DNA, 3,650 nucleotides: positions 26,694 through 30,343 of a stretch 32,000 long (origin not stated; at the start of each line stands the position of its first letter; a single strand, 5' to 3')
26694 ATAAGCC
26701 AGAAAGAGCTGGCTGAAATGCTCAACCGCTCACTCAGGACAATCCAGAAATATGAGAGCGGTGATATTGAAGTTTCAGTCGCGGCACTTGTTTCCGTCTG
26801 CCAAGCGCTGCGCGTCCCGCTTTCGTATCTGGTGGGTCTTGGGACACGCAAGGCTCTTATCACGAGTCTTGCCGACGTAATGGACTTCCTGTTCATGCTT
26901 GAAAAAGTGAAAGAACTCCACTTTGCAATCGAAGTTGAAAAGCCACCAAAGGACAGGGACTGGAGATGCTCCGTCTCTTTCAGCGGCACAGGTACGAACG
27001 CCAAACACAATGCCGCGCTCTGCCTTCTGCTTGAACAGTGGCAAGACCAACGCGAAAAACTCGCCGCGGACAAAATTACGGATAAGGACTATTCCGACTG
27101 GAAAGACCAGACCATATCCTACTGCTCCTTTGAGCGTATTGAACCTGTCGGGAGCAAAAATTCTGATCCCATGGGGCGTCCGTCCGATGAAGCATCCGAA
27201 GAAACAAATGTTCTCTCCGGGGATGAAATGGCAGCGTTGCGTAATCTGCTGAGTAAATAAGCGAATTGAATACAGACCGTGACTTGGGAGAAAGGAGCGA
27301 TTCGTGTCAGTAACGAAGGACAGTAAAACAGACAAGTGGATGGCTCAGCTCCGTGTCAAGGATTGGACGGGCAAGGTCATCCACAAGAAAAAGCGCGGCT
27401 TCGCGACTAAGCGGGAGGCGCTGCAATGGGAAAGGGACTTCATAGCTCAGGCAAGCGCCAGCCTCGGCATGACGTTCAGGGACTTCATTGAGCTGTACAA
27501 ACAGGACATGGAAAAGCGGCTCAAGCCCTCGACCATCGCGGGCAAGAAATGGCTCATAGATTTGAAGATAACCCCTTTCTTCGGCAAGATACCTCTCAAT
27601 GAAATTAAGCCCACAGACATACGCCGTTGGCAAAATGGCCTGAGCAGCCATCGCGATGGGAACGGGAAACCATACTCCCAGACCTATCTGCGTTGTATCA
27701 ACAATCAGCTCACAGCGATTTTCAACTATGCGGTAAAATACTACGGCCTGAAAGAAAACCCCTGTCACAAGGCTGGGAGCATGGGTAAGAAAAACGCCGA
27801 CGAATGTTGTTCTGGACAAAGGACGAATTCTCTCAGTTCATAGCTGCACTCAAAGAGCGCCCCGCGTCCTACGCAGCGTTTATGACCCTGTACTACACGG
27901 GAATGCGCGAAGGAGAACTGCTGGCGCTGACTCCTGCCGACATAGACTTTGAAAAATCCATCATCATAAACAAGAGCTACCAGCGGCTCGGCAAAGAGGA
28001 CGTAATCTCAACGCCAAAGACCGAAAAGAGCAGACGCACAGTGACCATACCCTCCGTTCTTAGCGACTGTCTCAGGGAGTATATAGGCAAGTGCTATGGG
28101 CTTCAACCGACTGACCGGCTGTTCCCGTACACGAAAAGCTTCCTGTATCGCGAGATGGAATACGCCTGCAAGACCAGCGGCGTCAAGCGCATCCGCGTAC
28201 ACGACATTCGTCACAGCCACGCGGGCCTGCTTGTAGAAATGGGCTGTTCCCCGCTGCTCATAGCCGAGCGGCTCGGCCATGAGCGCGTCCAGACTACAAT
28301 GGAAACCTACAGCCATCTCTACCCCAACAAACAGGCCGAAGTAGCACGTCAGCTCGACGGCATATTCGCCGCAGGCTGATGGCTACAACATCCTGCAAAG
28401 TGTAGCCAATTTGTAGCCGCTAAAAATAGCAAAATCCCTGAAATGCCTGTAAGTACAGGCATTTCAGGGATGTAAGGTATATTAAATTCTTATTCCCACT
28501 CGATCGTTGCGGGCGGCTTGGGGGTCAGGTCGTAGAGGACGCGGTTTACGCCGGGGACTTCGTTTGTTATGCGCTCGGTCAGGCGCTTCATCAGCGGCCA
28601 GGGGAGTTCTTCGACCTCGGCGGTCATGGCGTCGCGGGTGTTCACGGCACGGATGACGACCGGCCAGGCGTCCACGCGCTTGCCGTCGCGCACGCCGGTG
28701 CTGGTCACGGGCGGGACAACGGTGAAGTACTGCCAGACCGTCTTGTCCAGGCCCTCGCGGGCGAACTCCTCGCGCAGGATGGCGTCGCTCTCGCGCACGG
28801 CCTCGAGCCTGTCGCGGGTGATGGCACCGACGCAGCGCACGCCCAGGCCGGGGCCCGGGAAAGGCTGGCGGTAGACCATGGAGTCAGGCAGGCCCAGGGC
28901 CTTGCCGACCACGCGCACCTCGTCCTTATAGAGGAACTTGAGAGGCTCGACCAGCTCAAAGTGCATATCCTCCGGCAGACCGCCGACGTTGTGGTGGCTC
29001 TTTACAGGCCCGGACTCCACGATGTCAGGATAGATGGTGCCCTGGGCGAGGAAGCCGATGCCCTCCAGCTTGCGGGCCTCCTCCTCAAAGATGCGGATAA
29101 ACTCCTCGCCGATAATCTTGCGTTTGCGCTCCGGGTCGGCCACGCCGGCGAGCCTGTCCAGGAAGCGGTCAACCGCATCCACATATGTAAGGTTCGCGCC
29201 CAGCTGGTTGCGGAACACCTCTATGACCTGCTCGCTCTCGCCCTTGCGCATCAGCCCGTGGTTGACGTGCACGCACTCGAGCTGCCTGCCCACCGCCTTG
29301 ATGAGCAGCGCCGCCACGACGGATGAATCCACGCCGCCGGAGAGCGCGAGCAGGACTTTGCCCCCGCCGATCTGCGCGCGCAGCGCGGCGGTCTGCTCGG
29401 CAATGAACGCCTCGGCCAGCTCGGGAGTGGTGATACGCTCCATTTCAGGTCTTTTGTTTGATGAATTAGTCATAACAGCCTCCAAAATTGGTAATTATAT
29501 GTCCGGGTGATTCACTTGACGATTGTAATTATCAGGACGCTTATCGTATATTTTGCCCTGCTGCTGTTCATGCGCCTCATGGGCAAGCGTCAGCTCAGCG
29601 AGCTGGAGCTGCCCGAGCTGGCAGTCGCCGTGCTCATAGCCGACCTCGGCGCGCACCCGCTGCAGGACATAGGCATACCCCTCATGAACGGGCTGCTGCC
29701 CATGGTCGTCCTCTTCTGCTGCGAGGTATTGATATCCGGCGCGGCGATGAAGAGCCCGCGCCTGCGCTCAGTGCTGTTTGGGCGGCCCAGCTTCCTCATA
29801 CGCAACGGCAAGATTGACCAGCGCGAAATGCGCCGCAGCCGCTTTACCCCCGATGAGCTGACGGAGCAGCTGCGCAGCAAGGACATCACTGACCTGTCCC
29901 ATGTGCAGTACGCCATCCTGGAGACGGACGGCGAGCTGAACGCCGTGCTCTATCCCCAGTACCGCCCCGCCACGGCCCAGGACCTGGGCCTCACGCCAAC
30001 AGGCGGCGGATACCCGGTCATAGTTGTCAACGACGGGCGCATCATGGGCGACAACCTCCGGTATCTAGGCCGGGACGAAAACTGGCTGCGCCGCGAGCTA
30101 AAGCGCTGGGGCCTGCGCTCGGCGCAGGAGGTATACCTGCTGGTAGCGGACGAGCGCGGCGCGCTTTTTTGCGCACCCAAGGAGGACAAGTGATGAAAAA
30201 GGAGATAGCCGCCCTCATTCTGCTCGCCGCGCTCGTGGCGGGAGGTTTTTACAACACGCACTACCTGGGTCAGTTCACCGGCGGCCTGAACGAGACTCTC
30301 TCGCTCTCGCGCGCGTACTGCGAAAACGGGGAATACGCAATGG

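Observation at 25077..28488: The island core is organised like a phage-inducible chromosomal island but lacks any packaging, capsid-interference or transfer genes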

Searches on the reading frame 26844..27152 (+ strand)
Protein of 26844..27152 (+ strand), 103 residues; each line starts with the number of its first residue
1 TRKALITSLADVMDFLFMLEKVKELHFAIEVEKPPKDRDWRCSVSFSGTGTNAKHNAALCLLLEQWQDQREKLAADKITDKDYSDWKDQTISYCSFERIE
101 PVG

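Call 57: search_protein_families(library=pfam, proteins=[window:26844-27152:+], max_evalue=0.1)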
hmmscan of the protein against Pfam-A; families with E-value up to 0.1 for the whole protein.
window:26844-27152:+ (103 aa): 0 families

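Call 89: search_solved_structures(query=A8, max_evalue=10)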
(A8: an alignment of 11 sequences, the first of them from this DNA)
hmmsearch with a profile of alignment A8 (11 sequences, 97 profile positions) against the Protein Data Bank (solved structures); distinct sequences matched with E-value up to 10: 0.

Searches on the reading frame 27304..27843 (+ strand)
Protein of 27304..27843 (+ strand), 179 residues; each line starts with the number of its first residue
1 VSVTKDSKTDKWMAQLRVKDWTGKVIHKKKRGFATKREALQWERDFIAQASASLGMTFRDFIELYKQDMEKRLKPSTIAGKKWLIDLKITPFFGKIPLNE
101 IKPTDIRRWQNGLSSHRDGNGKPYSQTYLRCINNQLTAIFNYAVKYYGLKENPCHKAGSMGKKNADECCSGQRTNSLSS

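Call 7: search_protein_families(library=pfam, proteins=[window:27304-27843:+], max_evalue=0.01)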
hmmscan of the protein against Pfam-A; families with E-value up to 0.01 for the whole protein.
window:27304-27843:+ (179 aa): 3 families
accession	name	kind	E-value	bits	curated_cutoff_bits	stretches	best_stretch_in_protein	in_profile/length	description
PF14659.12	Phage_int_SAM_3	-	1.9e-18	66.9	22.6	1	57-113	1-57/58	Phage integrase, N-terminal SAM-like domain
PF14657.12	Arm-DNA-bind_4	-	1.7e-15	56.8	22.3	1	11-53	1-45/47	Arm DNA-binding domain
PF22022.2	Phage_int_M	-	0.00062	20.4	27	0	58-154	1-90/96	Phage integrase central domain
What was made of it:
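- Checked: int: 27304-28379(+), with Arm-DNA-bind_4, SAM_3 and Phage_integrase domains (call 7).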

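Call 13: search_protein_families(library=phrogs, proteins=[window:27304-27843:+], max_evalue=0.01)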
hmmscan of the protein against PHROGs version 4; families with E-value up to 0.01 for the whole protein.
window:27304-27843:+ (179 aa): 4 families
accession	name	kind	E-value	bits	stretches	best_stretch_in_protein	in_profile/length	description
phrog_1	-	integration and excision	8.2e-24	85.8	1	5-162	117-261/611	integrase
phrog_23783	-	integration and excision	4.5e-16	60.2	1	1-154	4-149/162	integrase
phrog_26960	-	unknown function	1.8e-05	26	1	7-113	13-126/146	-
phrog_11531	-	integration and excision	0.00021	22.3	1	1-50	1-46/144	integrase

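Call 14: search_protein_families(library=ncbifam, proteins=[window:27304-27843:+], max_evalue=0.01)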
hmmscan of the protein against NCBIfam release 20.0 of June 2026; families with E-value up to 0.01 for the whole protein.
window:27304-27843:+ (179 aa): 0 families

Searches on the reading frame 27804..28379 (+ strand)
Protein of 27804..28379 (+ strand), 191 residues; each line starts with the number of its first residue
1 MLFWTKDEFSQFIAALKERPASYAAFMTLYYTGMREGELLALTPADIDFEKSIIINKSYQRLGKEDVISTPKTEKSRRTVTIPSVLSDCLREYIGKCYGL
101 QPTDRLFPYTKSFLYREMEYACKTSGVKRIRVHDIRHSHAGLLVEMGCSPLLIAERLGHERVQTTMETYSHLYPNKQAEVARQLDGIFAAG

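Call 7: search_protein_families(library=pfam, proteins=[window:27804-28379:+], max_evalue=0.01)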
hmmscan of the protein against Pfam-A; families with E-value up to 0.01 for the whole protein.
window:27804-28379:+ (191 aa): 1 family
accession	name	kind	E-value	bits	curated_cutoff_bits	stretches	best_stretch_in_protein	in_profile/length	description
PF00589.27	Phage_integrase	-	8.4e-23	81.5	27.1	1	5-174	4-170/172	Phage integrase family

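Call 13: search_protein_families(library=phrogs, proteins=[window:27804-28379:+], max_evalue=0.01)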
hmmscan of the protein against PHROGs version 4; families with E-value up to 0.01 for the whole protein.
window:27804-28379:+ (191 aa): 5 families
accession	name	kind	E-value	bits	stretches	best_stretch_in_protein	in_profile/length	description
phrog_1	-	integration and excision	7.9e-48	165.1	1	3-188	270-451/611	integrase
phrog_216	-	integration and excision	8.2e-35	121.3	1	5-185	57-237/301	integrase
phrog_7685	-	integration and excision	1.5e-15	58.4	1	72-188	123-239/240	integrase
phrog_35951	-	unknown function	7.2e-07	30.6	1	120-188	11-78/97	-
phrog_25190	-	integration and excision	3.6e-05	25.1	1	105-176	22-93/109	integrase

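Call 14: search_protein_families(library=ncbifam, proteins=[window:27804-28379:+], max_evalue=0.01)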
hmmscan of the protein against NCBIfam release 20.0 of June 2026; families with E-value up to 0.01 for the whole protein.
window:27804-28379:+ (191 aa): 11 families
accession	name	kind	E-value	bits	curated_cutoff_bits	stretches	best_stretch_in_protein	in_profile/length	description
NF040815.2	recomb_XerA_Arch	equivalog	3.1e-19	69.6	220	1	5-172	98-254/263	site-specific tyrosine recombinase/integron integrase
TIGR02249.1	integrase_gron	subfamily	2.6e-12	46.7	265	2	112-185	240-313/315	integron integrase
TIGR02225.1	recomb_XerD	equivalog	1.7e-10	40.7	329.6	1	23-182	127-284/290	site-specific tyrosine recombinase XerD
TIGR02224.1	recomb_XerC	equivalog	5.7e-10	39.1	335.15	1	24-176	132-281/295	tyrosine recombinase XerC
NF001399.0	PRK00283.1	subfamily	2e-07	30.6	279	1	24-180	138-291/300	tyrosine recombinase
NF003462.0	PRK05084.1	equivalog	2.6e-07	29.7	267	1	128-184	301-356/360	tyrosine recombinase XerS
NF011946.0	PRK15417.1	equivalog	7.4e-07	28.6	435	1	115-187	258-330/337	integron integrase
NF002331.0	PRK01287.1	subfamily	7.2e-05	21.9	371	0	27-55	169-197/365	site-specific tyrosine recombinase XerC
NF002685.0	PRK02436.1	equivalog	0.0011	18.9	178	1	29-169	105-243/245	site-specific tyrosine recombinase XerD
NF007370.0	PRK09870.1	subfamily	0.0021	17.7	221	1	23-166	35-174/200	tyrosine-type DNA invertase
NF007371.0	PRK09871.1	subfamily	0.0025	17.4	222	0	115-167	117-170/198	tyrosine-type DNA invertase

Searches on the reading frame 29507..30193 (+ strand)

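Call 15: search_protein_families(library=pfam, proteins=[window:29507-30193:+], max_evalue=0.001)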
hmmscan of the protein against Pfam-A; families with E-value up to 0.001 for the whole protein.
window:29507-30193:+ (228 aa): 1 family
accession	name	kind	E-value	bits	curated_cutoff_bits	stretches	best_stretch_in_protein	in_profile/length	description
PF04239.17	DUF421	-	1.6e-36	125.1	23.6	1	81-212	1-126/129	YetF C-terminal domain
